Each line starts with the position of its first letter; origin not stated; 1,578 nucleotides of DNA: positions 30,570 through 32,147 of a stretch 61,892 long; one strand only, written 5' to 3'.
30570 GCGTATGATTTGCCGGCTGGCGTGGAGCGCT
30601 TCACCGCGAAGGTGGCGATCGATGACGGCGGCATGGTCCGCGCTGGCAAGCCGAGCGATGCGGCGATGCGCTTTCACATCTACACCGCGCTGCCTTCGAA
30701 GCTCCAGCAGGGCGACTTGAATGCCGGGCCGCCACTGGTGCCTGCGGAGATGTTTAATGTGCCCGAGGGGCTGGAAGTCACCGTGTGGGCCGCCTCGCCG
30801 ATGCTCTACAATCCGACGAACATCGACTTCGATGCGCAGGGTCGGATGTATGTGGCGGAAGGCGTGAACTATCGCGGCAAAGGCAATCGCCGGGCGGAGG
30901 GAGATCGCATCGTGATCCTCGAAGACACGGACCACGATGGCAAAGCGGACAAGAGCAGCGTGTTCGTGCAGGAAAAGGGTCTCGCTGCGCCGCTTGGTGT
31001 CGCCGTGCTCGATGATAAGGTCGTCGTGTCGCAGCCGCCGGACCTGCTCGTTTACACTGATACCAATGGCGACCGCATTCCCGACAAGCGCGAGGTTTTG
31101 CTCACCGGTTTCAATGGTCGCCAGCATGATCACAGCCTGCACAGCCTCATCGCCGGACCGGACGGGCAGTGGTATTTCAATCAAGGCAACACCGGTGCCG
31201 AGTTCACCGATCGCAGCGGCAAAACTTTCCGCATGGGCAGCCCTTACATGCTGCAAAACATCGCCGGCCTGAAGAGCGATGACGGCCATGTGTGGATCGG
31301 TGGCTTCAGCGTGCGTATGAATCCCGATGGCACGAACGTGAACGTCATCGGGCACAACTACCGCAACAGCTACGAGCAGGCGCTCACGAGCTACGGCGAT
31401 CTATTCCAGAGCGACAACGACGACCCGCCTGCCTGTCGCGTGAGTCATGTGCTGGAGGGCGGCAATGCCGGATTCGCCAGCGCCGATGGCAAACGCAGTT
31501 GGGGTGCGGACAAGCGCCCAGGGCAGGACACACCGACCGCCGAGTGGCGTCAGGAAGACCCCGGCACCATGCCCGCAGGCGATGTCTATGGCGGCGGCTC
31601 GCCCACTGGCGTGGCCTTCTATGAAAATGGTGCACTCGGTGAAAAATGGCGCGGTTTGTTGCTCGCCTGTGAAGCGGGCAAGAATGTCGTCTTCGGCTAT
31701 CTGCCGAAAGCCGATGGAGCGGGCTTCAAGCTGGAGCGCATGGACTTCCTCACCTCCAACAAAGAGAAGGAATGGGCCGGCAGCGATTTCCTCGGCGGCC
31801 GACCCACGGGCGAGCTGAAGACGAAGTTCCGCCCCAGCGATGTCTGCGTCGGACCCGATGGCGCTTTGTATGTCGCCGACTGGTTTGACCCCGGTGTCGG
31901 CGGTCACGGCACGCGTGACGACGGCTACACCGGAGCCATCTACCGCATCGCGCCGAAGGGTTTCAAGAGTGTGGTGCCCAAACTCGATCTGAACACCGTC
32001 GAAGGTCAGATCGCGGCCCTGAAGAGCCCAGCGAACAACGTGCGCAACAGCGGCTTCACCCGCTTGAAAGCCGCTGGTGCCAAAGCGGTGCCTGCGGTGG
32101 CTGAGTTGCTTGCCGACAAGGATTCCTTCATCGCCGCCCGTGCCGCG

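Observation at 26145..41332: Sulfatase / giant dehydrogenase / DUF1080 island: candidate periplasmic oxidative glycan-cleavage system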

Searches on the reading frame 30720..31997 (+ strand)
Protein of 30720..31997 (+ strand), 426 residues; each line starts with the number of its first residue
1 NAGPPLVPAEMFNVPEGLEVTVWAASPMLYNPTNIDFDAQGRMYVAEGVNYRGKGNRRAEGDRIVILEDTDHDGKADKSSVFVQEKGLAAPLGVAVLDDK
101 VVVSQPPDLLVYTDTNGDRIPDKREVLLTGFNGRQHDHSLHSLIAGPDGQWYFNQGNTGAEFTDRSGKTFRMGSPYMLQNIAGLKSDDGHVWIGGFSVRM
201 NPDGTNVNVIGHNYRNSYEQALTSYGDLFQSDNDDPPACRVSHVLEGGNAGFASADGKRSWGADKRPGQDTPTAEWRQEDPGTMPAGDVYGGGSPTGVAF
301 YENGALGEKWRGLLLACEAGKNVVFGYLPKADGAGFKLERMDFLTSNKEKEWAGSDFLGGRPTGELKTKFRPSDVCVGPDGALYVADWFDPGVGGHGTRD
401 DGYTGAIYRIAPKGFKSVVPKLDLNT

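Call 53: predict_structure(alignment_id=A1)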
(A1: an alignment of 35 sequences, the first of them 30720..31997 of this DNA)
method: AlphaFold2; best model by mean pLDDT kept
length: 426 residues; sequences in the alignment: 35
mean_pLDDT: 72.3   pTM: 0.80
mean pLDDT of the five models: 72.3, 72.1, 70.8, 68.3, 67.6
residues with pLDDT >= 90: 70; 70-90: 203; 50-70: 86; < 50: 67
segments of 3 or more residues with pLDDT < 50: 235-243, 261-289, 350-362, 392-397, 421-426
pLDDT, mean of each block of 10 residues (from residue 1): 71 86 92 87 82 62 89 90 83 86 85 79 86 57 81 78 93 81 91 83 90 70 73 47 53 64 42 34 39 65 80 76 75 65 65 40 55 85 84 50 83 75 45
secondary structure, 60 per line:
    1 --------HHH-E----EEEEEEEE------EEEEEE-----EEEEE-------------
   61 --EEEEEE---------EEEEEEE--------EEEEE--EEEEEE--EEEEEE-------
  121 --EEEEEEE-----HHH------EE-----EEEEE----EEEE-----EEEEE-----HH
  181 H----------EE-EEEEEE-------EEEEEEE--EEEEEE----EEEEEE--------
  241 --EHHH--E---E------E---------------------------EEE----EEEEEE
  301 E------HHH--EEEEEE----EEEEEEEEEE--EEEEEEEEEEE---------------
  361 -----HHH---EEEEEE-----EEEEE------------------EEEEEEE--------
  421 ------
elements in order: E18-25 E32-37 E43-47 E63-68 E78-84 E93-97 E100-105 E108-113 E123-129 E151-155 E160-163 E169-173 E195-200 E208-214 E217-222 E227-232 E288-290 E295-301 E313-318 E323-332 E335-345 E372-377 E383-387 E406-412

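Call 57: fold_search(model_id=the predicted structure, library=pdb)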
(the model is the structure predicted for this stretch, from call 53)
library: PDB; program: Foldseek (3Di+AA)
matches with E <= 10: 1313; with E <= 0.001: 337
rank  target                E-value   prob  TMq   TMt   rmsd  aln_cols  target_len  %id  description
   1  8re0_A                1.6e-11  1.00  0.56  0.53   9.6       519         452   17  Soluble glucose dehydrogenase from acinetobacter calcoaceticus - double mutant pH8 (released 2024-05-08)
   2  1cru_A                1.7e-11  1.00  0.57  0.55   8.2       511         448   18  SOLUBLE QUINOPROTEIN GLUCOSE DEHYDROGENASE FROM ACINETOBACTER CALCOACETICUS IN COMPLEX WITH PQQ AND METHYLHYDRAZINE (released 2000-03-01)
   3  6jt5                  5.1e-11  1.00  0.49  0.51  11.0       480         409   15  Crystal structure of PQQ doamin of Pyranose Dehydrogenase from Coprinopsis cinerea: apo-from (released 2019-11-06)
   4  1qbi_A                6.0e-11  1.00  0.56  0.55   7.1       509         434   17  SOLUBLE QUINOPROTEIN GLUCOSE DEHYDROGENASE FROM ACINETOBACTER CALCOACETICUS (released 2000-02-25)
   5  1cq1_B                6.0e-11  1.00  0.57  0.54   8.2       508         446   17  Soluble Quinoprotein Glucose Dehydrogenase from Acinetobacter Calcoaceticus in Complex with PQQH2 and Glucose (released 2000-02-04)
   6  5min_A                7.9e-11  1.00  0.54  0.51  10.5       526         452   16  Apo form of the soluble PQQ-dependent Glucose Dehydrogenase from Acinetobacter calcoaceticus (released 2017-12-20)
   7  5min_B                2.1e-10  1.00  0.57  0.54   8.4       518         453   17  Apo form of the soluble PQQ-dependent Glucose Dehydrogenase from Acinetobacter calcoaceticus (released 2017-12-20)
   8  1c9u_B                3.7e-10  1.00  0.57  0.54   9.4       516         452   18  CRYSTAL STRUCTURE OF THE SOLUBLE QUINOPROTEIN GLUCOSE DEHYDROGENASE IN COMPLEX WITH PQQ (released 2000-02-04)
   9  1c9u_A                4.1e-10  1.00  0.55  0.53  10.2       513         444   18  CRYSTAL STRUCTURE OF THE SOLUBLE QUINOPROTEIN GLUCOSE DEHYDROGENASE IN COMPLEX WITH PQQ (released 2000-02-04)
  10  2ism_A                1.6e-09  1.00  0.52  0.66   5.8       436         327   19  Crystal structure of the putative oxidoreductase (glucose dehydrogenase) (TTHA0570) from thermus theromophilus HB8 (released 2007-11-13)
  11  7pgn_B                2.3e-09  1.00  0.49  0.48   8.3       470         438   13  HHP-C in complex with glycosaminoglycan mimic SOS (released 2021-12-15)
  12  2ism_B                4.4e-09  1.00  0.53  0.66   5.8       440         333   18  Crystal structure of the putative oxidoreductase (glucose dehydrogenase) (TTHA0570) from thermus theromophilus HB8 (released 2007-11-13)
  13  3a9g_A                4.7e-09  1.00  0.57  0.70   6.4       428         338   15  Crystal Structure of PQQ-dependent sugar dehydrogenase apo-form (released 2010-09-08)
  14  2wg3_D                7.3e-09  1.00  0.52  0.54   7.0       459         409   12  Crystal structure of the complex between human hedgehog-interacting protein HIP and desert hedgehog without calcium (released 2009-06-30)
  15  6i1q_A                1.1e-08  1.00  0.54  0.58   7.8       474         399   14  Iodide structure of Trichoderma reesei Carbohydrate-Active Enzymes Family AA12 (released 2019-11-13)
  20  2g8s_B                7.0e-08  1.00  0.50  0.60   6.7       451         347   15  Crystal structure of the soluble Aldose sugar dehydrogenase (Asd) from Escherichia coli in the apo-form (released 2006-08-08)
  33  2g8s_A                4.3e-07  1.00  0.50  0.59   6.7       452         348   14  Crystal structure of the soluble Aldose sugar dehydrogenase (Asd) from Escherichia coli in the apo-form (released 2006-08-08)
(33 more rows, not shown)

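Call 60: search_solved_structures(query=A3, max_evalue=10, show_alignments=5)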
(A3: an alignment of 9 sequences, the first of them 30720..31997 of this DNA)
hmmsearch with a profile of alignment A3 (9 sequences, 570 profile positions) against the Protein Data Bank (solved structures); distinct sequences matched with E-value up to 10: 17.
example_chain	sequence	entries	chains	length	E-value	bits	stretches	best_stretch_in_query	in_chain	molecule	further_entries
9ifo_A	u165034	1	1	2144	1.3e-07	33.8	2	443-468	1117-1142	Teneurin-Like Protein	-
9pt5_A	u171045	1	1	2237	1.6e-07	33.5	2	443-468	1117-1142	Teneurin-like protein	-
5min_A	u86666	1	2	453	0.052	15.3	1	202-334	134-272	Quinoprotein glucose dehydrogenase B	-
1c9u_A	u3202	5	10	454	0.053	15.3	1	202-334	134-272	SOLUBLE QUINOPROTEIN GLUCOSE DEHYDROGENASE | PROTEIN (SOLUBLE QUINOPROTEIN GLUCOSE DEHYDROGENASE) | Quinoprotein glucose dehydrogenase B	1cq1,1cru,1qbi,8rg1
8re0_A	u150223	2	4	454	0.053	15.3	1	202-334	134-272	Quinoprotein glucose dehydrogenase B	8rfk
9fom_A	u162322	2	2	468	0.17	13.6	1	499-557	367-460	Copper-containing nitrite reductase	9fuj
7qq2_A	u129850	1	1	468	0.18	13.6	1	499-557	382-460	Copper-containing nitrite reductase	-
6qpz_A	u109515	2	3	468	0.18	13.5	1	499-557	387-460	Copper-containing nitrite reductase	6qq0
6qpv_A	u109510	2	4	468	0.18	13.5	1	499-557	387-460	Copper-containing nitrite reductase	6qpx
2yqb_A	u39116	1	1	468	0.18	13.5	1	499-557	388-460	COPPER-CONTAINING NITRITE REDUCTASE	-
3zbm_A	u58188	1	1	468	0.18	13.5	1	499-557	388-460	COPPER-CONTAINING NITRITE REDUCTASE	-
3ziy_A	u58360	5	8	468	0.18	13.5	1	499-557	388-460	COPPER-CONTAINING NITRITE REDUCTASE | Nitrite reductase, copper-containing | Nitrite reductase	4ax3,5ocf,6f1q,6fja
5obo_A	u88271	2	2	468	0.18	13.5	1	499-557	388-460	Nitrite reductase, copper-containing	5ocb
6qq1_A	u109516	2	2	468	0.18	13.5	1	499-557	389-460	Copper-containing nitrite reductase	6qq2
7r2u_A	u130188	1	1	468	0.18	13.5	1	499-557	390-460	Copper-containing nitrite reductase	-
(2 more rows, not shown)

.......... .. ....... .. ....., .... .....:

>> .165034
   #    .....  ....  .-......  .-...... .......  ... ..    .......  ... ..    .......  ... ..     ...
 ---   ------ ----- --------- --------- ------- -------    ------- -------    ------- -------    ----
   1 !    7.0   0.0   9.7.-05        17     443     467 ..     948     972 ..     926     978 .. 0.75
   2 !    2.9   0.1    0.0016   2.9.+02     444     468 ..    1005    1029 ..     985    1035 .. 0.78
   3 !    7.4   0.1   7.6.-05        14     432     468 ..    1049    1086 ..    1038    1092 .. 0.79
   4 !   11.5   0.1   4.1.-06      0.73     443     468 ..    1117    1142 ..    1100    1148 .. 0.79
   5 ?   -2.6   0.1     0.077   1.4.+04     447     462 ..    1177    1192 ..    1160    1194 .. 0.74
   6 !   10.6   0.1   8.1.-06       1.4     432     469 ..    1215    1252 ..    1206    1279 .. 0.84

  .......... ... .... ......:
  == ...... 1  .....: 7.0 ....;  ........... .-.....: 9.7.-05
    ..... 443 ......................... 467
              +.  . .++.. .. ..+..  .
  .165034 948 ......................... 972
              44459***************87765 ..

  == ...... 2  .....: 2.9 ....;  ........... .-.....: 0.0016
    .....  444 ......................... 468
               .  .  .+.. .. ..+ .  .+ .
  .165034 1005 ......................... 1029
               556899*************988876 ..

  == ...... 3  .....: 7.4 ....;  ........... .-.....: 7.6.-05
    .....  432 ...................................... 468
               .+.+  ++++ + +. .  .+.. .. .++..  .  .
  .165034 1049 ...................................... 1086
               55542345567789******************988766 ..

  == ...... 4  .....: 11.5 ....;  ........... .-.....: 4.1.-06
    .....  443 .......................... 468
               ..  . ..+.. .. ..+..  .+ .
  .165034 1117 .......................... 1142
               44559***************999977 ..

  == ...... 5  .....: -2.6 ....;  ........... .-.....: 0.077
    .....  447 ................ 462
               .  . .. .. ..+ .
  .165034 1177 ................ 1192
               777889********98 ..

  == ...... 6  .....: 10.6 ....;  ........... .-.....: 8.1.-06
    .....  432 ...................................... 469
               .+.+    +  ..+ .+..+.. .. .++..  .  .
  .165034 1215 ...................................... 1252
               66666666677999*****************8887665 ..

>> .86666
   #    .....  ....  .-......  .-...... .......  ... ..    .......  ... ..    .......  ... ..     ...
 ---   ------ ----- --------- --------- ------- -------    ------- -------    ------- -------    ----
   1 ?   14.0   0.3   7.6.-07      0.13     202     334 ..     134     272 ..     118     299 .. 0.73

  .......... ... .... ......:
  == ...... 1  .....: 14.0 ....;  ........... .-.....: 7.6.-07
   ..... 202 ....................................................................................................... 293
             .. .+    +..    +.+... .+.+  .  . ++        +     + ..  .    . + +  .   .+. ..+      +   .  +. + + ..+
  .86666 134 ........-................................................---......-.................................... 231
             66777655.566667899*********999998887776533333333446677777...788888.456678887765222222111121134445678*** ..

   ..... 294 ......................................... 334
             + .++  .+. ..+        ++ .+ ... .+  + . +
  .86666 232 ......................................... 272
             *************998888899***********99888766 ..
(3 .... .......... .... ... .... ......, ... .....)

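Call 93: search_protein_representatives(protein=window:30720-31997:+)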
Query: 426 residues. Proteins with E-value up to 0.001 (for the whole library): 9896; up to 1e-10: 5509; up to 1e-30: 469. The best 150 are listed.
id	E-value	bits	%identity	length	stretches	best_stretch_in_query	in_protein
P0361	1.3e-227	772.5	79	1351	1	7-426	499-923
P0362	9.6e-190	647.6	69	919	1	4-426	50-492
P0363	5.9e-186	635.1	65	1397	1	4-426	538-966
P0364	2.0e-176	603.7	67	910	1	7-426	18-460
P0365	5.0e-169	579.4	65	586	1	3-399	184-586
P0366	3.2e-168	576.7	65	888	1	6-426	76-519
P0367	8.8e-168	575.3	64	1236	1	9-425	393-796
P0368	1.7e-165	567.7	65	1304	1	7-425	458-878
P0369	1.8e-165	567.7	61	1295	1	7-426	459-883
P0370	7.9e-163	558.9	63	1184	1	5-422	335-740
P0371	2.5e-162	557.3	63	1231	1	4-426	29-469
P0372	2.4e-161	554.1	59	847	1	11-424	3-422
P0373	2.0e-159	547.7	64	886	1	7-423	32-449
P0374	1.2e-155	535.3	56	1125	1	6-426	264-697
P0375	6.2e-153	526.3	58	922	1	4-417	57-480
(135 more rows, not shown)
